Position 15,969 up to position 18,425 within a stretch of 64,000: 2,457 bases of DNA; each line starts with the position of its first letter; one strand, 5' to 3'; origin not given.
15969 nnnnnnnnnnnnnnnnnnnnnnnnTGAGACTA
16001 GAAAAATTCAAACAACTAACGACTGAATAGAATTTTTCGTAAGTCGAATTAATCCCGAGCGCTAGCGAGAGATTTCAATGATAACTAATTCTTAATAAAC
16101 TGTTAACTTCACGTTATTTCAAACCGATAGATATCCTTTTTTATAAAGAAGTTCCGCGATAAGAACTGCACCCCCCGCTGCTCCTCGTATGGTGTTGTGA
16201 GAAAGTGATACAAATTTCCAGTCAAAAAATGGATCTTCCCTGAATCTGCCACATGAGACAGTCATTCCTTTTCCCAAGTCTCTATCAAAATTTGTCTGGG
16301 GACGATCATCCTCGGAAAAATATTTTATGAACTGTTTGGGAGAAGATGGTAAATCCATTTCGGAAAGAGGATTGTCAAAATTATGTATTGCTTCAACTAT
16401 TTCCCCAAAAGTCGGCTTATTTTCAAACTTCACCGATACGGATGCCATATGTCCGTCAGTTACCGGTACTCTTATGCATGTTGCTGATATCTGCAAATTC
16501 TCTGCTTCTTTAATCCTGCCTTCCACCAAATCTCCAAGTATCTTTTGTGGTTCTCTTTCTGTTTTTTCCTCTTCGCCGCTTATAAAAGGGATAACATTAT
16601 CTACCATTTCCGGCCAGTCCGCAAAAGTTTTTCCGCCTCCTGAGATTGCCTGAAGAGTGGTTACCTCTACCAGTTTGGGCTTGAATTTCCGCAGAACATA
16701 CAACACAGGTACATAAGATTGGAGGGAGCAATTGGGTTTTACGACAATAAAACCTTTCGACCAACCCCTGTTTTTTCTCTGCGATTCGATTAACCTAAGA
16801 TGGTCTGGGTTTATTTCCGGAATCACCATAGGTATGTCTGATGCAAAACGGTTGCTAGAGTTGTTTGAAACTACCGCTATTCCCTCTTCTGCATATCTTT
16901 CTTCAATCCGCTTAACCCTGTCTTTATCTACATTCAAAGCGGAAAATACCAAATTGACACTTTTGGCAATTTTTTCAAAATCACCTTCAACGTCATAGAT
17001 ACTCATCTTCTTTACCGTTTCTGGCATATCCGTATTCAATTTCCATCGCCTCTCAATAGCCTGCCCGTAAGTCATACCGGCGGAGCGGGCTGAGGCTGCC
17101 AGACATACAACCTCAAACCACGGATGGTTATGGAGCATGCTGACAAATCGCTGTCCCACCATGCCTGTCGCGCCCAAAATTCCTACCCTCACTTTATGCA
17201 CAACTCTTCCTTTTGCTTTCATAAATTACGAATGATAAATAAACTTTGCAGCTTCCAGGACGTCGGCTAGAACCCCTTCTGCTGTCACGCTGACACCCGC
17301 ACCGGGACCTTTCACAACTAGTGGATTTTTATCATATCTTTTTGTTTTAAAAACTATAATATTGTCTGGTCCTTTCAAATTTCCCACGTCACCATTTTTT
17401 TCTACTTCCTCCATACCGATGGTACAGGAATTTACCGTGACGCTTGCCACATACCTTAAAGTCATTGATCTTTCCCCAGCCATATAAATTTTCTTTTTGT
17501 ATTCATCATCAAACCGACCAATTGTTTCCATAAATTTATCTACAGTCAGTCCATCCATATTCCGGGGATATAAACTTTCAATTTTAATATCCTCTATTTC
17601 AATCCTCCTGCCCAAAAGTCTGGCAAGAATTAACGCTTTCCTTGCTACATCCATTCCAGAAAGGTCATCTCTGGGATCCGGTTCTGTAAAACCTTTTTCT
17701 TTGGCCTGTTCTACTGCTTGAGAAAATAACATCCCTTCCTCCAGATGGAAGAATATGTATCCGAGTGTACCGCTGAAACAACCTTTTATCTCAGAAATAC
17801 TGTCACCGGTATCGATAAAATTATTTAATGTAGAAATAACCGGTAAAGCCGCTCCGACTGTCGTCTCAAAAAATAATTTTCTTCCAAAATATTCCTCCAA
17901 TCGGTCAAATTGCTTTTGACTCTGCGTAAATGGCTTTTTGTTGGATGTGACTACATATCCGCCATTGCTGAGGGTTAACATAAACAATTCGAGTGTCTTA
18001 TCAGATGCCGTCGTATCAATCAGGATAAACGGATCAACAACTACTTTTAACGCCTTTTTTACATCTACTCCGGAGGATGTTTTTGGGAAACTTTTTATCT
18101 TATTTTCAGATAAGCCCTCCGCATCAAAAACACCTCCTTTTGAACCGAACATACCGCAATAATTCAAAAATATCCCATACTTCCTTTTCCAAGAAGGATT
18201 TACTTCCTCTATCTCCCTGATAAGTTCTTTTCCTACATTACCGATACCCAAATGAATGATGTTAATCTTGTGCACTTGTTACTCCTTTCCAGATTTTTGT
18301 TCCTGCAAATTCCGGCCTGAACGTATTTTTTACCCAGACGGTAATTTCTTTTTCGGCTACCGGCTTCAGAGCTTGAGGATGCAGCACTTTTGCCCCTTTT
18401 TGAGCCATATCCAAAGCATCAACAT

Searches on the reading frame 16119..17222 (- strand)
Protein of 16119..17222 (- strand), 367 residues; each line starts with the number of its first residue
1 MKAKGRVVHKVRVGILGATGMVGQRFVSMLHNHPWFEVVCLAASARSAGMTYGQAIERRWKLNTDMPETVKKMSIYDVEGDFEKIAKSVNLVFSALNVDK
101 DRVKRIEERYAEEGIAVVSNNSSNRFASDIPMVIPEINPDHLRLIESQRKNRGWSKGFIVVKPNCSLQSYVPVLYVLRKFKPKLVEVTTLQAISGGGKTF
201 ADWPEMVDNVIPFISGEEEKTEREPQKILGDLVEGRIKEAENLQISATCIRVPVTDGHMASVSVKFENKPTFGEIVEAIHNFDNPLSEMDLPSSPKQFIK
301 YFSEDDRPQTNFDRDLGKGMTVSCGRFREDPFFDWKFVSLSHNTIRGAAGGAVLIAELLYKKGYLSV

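Call 17: search_protein_families(library=pfam, proteins=[window:16119-17222:-], max_evalue=0.001)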
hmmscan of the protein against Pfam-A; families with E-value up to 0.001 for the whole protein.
window:16119-17222:- (367 aa): 3 families
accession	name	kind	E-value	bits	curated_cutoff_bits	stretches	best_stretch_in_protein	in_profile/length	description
PF01118.30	Semialdhyde_dh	-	4.3e-28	98.6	26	1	12-143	1-119/121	Semialdehyde dehydrogenase, NAD binding domain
PF02774.23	Semialdhyde_dhC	-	1.1e-27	97.9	26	1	180-345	9-183/184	Semialdehyde dehydrogenase, dimerisation domain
PF02800.25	Gp_dh_C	-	0.00071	19.6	24.4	0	244-282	71-109/158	Glyceraldehyde 3-phosphate dehydrogenase, C-terminal domain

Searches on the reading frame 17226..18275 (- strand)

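Call 17: search_protein_families(library=pfam, proteins=[window:17226-18275:-], max_evalue=0.001)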
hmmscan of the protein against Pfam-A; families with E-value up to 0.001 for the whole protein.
window:17226-18275:- (349 aa): 1 family
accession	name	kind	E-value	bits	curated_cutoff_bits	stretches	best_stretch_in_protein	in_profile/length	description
PF00742.24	Homoserine_dh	-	1.1e-47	162.5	22.9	1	145-340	1-173/173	Homoserine dehydrogenase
